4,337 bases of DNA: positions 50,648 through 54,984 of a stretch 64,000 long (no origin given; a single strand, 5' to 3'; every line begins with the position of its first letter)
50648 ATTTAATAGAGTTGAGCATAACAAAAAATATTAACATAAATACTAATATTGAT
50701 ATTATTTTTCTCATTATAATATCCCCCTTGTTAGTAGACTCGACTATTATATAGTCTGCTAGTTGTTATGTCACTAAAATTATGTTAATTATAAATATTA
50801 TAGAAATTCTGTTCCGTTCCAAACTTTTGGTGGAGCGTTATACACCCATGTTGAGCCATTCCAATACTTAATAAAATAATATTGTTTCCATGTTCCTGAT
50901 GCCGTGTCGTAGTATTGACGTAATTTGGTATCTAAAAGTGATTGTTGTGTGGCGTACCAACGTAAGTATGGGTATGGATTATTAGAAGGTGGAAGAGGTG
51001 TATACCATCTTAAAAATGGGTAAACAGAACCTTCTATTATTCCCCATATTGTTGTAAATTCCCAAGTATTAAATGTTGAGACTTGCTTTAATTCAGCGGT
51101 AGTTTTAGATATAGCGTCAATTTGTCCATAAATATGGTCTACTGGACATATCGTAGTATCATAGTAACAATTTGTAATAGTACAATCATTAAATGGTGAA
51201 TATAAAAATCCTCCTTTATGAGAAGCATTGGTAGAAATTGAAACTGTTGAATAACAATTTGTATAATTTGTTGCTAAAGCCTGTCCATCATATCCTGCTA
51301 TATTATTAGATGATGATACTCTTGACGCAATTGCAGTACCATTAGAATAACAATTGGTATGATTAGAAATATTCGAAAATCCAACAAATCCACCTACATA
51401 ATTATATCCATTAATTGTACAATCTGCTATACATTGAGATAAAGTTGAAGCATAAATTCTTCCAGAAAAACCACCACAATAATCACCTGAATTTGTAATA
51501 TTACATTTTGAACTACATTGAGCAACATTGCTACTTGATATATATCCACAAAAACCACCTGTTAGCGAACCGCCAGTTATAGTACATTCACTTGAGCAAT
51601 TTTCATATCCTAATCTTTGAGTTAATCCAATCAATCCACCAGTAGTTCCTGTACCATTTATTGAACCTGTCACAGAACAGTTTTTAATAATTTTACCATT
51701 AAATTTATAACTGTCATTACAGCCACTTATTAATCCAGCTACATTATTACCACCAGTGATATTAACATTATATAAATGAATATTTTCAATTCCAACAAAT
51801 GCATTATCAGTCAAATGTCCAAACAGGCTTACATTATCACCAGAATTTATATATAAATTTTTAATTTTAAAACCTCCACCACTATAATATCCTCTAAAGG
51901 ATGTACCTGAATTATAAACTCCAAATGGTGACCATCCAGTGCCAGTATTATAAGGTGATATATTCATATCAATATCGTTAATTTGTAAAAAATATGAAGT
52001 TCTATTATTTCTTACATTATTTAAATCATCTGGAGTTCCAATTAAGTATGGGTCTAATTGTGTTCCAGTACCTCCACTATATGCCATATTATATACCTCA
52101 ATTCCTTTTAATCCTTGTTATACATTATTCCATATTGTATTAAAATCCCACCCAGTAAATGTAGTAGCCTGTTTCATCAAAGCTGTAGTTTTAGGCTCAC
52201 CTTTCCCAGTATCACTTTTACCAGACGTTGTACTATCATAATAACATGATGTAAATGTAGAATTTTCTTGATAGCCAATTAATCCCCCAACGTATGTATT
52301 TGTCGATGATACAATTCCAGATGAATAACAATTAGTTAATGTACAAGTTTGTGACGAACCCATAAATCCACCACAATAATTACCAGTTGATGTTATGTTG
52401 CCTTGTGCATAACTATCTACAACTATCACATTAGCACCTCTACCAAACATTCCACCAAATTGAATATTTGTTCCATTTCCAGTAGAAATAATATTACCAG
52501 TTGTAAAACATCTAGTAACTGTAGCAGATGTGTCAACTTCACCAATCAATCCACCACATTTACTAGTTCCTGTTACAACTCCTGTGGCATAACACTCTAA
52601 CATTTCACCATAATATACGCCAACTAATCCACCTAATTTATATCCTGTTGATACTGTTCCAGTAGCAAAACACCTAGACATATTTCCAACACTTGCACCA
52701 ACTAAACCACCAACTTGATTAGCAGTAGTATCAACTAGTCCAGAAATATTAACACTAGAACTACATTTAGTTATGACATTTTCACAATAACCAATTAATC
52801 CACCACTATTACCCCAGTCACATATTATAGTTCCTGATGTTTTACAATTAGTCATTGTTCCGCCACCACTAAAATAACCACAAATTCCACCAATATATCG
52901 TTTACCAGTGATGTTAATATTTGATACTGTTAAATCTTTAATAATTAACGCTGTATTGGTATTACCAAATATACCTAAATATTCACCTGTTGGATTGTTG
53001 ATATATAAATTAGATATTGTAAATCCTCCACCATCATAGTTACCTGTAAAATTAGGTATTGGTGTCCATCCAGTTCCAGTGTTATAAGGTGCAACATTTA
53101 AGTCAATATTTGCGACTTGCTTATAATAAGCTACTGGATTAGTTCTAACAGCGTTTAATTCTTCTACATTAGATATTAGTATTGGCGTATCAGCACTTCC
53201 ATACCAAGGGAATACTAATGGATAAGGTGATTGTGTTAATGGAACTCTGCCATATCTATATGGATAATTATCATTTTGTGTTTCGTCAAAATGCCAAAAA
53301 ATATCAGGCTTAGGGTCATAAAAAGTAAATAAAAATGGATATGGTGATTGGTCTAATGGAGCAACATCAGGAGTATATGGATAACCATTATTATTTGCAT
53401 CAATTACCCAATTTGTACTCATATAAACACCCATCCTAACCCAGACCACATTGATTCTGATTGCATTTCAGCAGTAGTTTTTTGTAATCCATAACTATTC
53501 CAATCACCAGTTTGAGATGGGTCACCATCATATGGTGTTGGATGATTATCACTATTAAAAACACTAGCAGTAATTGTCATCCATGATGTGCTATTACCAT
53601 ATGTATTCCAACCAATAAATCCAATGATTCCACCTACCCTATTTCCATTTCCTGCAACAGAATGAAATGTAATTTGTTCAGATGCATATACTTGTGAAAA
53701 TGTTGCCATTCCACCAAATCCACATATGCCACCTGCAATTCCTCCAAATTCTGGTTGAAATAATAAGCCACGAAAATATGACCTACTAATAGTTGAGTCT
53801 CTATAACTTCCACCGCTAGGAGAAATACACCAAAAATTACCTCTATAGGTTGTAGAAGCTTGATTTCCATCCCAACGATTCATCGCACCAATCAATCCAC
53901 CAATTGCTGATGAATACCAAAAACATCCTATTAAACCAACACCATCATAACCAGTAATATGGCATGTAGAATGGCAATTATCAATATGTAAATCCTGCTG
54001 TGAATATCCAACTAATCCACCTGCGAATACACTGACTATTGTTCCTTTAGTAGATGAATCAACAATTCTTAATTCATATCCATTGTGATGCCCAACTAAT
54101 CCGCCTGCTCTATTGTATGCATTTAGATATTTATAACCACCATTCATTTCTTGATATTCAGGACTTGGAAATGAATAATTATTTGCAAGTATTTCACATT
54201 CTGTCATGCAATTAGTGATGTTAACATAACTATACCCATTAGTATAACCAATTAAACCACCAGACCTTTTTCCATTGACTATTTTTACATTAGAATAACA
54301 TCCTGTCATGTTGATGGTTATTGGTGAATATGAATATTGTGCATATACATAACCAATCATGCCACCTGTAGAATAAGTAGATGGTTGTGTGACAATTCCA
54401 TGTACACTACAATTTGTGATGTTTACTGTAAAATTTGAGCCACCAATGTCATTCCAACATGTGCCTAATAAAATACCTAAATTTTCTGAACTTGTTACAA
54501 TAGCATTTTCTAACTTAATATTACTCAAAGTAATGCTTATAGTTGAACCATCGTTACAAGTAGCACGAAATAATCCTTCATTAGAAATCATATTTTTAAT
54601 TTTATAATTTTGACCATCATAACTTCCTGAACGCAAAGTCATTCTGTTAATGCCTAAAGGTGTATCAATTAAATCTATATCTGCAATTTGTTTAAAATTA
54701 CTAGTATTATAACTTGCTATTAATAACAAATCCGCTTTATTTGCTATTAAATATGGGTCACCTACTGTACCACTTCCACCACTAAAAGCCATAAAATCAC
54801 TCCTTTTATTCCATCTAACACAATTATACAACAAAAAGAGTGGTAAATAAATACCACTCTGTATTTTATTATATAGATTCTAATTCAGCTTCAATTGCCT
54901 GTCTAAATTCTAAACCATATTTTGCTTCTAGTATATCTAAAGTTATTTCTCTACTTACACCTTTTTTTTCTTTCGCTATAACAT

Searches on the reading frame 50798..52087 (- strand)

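Call 25: search_protein_families(library=phrogs, proteins=[window:50798-52087:-], max_evalue=0.001)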
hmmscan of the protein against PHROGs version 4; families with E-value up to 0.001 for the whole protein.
window:50798-52087:- (429 aa): 1 family
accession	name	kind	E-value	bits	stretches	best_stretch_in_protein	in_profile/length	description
phrog_21223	-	unknown function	4.7e-07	29.5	1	2-264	277-515/710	-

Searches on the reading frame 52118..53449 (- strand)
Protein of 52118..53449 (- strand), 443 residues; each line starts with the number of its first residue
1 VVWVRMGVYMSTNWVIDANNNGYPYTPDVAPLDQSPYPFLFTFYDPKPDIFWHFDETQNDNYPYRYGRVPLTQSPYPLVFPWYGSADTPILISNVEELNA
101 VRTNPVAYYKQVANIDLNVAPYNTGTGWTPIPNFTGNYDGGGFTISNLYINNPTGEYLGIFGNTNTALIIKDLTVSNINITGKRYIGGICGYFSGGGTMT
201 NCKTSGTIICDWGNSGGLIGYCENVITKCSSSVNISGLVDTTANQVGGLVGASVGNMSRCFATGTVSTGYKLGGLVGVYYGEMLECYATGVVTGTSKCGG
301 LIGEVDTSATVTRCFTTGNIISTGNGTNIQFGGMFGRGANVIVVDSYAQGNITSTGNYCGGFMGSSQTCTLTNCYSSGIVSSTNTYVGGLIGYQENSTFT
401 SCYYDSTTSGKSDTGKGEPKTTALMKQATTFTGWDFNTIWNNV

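Call 25: search_protein_families(library=phrogs, proteins=[window:52118-53449:-], max_evalue=0.001)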
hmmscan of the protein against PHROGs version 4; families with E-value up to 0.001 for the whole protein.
window:52118-53449:- (443 aa): 2 families
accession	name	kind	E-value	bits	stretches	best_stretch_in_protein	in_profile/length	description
phrog_21223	-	unknown function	1.2e-07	31.4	1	84-236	282-439/710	-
phrog_30905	-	unknown function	0.00028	21.9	1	92-223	5-131/139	-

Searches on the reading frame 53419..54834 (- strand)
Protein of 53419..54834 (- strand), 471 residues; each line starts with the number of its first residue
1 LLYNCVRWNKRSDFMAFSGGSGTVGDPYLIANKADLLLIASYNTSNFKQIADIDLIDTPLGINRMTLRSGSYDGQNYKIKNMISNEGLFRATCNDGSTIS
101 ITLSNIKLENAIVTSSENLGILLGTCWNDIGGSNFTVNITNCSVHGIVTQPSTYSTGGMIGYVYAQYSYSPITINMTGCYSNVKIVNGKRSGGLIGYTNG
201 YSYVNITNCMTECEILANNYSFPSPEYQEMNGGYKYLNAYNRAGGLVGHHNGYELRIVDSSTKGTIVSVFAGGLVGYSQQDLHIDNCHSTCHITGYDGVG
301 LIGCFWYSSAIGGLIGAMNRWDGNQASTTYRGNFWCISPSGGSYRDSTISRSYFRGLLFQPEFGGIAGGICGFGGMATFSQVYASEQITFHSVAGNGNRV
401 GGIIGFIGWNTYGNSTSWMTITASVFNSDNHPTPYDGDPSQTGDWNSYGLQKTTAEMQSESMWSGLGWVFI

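Call 25: search_protein_families(library=phrogs, proteins=[window:53419-54834:-], max_evalue=0.001)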
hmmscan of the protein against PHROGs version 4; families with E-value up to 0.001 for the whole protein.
window:53419-54834:- (471 aa): 0 families

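Call 100: search_protein_families(library=pfam, max_evalue=0.01, proteins=[window:53419-54834:-])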
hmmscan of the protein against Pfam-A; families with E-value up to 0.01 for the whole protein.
window:53419-54834:- (471 aa): 1 family
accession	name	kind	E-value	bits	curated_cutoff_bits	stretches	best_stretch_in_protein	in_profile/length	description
PF07581.17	Glug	-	0.0012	19.5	20.5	0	271-290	5-24/28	The GLUG motif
